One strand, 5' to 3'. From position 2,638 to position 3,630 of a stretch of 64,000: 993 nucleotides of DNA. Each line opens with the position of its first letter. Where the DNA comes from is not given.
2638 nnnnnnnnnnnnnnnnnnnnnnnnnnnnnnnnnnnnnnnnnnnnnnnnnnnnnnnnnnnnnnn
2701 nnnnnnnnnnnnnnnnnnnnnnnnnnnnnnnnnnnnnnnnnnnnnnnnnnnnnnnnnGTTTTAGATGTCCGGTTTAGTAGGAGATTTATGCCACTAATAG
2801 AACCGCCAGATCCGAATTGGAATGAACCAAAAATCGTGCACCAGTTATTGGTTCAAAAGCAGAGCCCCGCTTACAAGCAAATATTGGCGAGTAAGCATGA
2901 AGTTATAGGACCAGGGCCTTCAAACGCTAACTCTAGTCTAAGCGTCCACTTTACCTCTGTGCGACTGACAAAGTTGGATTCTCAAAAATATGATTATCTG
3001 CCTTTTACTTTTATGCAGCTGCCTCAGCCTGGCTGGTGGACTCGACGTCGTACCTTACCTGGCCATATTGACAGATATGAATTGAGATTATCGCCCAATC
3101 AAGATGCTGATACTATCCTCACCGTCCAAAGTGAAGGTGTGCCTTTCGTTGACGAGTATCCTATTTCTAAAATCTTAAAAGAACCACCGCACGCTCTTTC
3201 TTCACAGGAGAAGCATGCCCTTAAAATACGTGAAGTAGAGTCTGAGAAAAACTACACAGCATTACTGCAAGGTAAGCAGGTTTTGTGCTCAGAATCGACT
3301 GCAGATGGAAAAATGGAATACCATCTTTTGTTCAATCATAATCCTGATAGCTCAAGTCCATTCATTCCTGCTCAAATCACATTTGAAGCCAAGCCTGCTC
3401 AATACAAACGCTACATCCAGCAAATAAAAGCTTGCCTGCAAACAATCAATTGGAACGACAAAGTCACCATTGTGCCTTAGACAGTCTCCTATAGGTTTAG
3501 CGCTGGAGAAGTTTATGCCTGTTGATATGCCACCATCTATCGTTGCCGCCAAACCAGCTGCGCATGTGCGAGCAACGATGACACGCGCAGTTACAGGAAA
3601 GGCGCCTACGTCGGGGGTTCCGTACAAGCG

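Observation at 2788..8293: The array is a segmentally duplicated A-B-C triplet with copies at different stages of decay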

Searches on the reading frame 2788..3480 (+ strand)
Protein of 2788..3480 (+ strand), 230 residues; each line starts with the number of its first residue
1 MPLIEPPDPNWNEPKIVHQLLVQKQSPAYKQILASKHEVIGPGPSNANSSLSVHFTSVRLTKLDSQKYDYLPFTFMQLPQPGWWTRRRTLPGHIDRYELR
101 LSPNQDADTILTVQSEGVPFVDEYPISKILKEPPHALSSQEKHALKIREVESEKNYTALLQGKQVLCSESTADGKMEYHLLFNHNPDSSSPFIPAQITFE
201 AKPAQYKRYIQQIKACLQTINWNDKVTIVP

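Call 5: search_protein_families(library=pfam, proteins=[window:2788-3480:+], max_evalue=0.1)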
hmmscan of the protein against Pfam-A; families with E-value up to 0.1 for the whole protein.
window:2788-3480:+ (230 aa): 0 families

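Call 16: search_protein_families(library=ncbifam, proteins=[window:2788-3480:+], max_evalue=0.1)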
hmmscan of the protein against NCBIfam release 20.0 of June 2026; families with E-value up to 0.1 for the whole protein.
window:2788-3480:+ (230 aa): 0 families

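Call 17: search_protein_families(library=padloc, proteins=[window:2788-3480:+], max_evalue=0.1)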
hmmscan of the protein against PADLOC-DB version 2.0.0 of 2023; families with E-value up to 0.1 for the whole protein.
window:2788-3480:+ (230 aa): 0 families
